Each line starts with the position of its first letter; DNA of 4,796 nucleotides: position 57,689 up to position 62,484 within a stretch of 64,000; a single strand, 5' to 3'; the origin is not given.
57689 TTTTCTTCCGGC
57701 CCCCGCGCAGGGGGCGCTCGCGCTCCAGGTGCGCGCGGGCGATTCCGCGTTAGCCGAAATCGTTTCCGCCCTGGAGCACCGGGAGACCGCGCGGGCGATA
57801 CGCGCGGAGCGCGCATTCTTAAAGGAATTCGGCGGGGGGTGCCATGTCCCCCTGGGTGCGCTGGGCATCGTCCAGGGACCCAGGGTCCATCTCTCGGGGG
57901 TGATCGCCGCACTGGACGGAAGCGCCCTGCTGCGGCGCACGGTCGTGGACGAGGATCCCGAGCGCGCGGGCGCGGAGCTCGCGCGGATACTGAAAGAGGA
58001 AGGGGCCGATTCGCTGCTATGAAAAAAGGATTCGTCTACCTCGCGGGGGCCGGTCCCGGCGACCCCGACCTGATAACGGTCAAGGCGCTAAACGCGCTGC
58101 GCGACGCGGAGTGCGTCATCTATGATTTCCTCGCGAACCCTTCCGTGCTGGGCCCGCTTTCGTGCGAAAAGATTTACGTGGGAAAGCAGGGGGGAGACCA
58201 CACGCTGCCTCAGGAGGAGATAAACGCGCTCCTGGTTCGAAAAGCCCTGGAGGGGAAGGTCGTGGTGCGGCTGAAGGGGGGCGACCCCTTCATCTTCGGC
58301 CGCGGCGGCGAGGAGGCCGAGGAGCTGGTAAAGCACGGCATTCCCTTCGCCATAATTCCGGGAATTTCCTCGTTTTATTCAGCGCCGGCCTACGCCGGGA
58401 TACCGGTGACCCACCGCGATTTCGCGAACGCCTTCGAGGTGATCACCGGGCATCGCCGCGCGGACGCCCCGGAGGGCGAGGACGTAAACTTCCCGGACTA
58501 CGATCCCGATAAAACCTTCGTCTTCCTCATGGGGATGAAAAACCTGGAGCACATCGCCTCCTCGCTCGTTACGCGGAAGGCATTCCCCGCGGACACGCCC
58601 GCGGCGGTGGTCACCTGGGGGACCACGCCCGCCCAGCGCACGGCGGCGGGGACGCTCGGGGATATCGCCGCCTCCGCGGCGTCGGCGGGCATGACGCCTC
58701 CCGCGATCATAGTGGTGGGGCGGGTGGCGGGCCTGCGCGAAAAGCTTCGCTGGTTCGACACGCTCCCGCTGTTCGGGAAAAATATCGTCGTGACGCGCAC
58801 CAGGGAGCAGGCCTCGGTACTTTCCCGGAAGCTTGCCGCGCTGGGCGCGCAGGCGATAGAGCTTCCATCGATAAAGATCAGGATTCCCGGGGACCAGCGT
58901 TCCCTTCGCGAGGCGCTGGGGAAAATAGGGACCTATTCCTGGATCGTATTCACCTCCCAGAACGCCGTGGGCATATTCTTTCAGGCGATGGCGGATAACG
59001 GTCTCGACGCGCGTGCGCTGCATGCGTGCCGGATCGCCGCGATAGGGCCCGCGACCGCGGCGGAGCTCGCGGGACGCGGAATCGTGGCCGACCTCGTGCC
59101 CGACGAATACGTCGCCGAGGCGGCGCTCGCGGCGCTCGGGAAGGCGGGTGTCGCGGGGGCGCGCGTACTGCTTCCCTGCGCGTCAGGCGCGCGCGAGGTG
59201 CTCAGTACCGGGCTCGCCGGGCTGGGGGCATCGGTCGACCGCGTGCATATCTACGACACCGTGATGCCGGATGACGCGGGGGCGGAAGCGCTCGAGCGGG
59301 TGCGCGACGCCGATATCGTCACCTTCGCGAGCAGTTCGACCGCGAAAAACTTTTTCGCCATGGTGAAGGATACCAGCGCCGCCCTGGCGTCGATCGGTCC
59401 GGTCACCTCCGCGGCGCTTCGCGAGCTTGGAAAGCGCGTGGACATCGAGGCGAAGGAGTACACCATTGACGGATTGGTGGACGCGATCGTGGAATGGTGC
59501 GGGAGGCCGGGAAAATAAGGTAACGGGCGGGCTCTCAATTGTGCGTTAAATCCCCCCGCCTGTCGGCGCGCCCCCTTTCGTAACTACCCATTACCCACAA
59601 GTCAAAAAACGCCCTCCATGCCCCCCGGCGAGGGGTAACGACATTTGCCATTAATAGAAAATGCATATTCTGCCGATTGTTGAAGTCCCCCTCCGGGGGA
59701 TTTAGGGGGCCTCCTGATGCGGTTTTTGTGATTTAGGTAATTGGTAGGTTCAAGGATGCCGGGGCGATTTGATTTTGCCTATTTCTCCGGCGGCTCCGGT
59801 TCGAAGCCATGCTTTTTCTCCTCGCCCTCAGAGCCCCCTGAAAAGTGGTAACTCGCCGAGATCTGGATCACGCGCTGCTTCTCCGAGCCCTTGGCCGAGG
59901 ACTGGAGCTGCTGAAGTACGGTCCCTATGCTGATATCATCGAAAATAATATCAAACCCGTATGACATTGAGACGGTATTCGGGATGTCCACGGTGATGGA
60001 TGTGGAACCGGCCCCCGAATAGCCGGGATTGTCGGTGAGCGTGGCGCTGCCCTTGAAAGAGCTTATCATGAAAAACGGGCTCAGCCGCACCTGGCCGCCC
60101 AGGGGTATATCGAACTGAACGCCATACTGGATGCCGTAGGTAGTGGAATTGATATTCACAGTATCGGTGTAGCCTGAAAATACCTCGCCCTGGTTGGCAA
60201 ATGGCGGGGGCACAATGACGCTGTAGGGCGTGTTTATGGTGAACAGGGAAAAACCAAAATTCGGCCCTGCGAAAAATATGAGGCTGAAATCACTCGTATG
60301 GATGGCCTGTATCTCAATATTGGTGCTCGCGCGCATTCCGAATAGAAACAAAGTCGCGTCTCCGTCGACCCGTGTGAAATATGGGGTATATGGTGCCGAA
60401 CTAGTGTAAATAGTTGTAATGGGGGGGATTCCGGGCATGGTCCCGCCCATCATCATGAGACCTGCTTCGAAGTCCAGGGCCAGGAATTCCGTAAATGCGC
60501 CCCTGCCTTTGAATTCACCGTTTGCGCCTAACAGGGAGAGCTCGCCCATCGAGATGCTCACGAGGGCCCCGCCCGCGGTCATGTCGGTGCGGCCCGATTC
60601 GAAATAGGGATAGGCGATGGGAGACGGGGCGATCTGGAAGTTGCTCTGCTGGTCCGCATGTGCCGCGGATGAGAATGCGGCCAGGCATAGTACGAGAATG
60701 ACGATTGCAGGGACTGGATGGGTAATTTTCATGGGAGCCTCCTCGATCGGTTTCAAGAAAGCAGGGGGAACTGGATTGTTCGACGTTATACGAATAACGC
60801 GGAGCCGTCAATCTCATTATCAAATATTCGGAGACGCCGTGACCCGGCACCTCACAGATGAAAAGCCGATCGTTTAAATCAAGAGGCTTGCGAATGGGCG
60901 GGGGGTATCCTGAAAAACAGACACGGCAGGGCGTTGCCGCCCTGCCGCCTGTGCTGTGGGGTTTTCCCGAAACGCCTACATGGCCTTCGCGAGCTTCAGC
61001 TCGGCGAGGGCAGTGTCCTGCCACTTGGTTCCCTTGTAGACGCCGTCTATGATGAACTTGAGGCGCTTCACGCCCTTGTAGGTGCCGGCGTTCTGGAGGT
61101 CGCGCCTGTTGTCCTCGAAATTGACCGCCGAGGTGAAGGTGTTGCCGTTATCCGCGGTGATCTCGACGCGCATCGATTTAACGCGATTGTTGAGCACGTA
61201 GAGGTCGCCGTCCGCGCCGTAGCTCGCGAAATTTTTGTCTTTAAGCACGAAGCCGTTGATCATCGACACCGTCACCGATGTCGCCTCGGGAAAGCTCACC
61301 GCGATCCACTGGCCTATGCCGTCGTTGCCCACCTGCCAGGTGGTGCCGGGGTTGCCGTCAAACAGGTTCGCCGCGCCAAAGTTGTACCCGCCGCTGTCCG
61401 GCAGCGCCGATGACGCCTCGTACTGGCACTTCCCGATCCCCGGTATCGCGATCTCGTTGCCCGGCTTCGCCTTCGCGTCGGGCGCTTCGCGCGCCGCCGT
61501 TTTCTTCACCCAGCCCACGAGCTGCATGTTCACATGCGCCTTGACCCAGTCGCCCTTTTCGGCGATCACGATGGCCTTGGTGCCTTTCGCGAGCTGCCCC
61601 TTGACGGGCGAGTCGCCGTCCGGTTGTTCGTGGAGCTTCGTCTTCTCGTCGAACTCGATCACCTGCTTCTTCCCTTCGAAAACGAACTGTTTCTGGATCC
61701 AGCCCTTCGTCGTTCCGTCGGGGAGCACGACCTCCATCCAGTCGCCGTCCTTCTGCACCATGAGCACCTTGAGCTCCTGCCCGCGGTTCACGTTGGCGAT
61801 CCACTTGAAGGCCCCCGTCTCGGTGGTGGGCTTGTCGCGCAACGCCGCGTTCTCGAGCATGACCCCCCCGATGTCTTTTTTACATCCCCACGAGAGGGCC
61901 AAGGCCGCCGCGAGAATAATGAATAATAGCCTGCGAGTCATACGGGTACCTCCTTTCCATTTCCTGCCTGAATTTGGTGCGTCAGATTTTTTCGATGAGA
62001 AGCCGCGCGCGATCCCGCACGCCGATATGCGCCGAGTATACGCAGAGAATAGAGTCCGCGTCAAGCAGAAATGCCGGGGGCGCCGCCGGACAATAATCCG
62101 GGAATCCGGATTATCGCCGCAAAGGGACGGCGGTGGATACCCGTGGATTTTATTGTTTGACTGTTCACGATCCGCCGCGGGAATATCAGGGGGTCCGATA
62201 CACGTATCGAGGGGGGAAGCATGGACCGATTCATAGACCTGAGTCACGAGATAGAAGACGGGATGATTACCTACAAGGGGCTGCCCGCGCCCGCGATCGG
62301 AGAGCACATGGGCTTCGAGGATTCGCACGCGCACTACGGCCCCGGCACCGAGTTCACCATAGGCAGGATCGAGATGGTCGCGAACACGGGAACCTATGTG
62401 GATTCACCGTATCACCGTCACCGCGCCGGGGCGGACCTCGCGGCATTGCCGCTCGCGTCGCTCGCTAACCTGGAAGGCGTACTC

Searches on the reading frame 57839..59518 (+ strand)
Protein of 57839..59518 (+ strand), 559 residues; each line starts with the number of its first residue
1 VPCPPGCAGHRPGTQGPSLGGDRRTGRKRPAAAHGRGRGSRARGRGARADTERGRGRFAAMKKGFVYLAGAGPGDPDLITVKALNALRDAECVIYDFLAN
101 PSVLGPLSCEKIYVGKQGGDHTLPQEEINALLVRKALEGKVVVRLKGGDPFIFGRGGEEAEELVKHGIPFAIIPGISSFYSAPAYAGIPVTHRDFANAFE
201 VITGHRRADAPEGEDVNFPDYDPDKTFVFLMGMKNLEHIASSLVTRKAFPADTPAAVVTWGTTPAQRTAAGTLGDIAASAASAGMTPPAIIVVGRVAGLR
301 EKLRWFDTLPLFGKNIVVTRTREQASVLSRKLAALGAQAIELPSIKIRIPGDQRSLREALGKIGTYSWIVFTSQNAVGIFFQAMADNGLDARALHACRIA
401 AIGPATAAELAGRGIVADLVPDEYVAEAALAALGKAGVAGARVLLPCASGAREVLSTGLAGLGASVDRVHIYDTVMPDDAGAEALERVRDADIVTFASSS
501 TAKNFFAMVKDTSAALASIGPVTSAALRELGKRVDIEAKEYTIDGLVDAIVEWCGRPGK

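Call 45: search_protein_families(library=pfam, proteins=[window:57839-59518:+], max_evalue=0.00001)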
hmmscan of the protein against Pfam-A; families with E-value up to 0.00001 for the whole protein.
window:57839-59518:+ (559 aa): 2 families
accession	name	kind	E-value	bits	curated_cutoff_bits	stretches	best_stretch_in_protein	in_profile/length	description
PF02602.20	HEM4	-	3.2e-60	203.6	27.5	1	327-547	2-230/231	Uroporphyrinogen-III synthase HemD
PF00590.25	TP_methylase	-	2.2e-47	162.2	27.8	1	66-276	2-211/212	Tetrapyrrole (Corrin/Porphyrin) Methylases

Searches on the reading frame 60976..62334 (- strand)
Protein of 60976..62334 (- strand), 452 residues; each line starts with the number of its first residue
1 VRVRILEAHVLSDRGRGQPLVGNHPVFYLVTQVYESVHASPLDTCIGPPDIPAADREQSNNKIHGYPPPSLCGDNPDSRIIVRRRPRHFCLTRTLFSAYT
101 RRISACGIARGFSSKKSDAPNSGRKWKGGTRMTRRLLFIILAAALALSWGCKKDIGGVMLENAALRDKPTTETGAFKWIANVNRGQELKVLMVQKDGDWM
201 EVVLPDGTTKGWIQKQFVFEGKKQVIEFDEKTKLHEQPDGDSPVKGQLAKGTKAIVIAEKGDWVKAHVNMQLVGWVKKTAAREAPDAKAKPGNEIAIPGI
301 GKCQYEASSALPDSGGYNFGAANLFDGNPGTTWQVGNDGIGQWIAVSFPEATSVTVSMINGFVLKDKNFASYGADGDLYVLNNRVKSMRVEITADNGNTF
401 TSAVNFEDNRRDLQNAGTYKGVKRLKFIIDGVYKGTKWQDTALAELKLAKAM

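Call 70: search_protein_families(library=pfam, proteins=[window:60976-62334:-], max_evalue=0.00001)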
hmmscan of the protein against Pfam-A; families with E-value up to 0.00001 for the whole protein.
window:60976-62334:- (452 aa): 3 families
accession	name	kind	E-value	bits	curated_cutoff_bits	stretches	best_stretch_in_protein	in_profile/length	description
PF25302.1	NADase_transloc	-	4e-14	53.5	27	1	304-447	9-144/146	NAD glycohydrolase translocation F5/8 type C domain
PF08239.17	SH3_3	-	3.7e-13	49.9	27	1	233-277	4-49/54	Bacterial SH3 domain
PF00754.31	F5_F8_type_C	-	2.6e-06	28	28.2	0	306-409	3-83/127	F5/8 type C domain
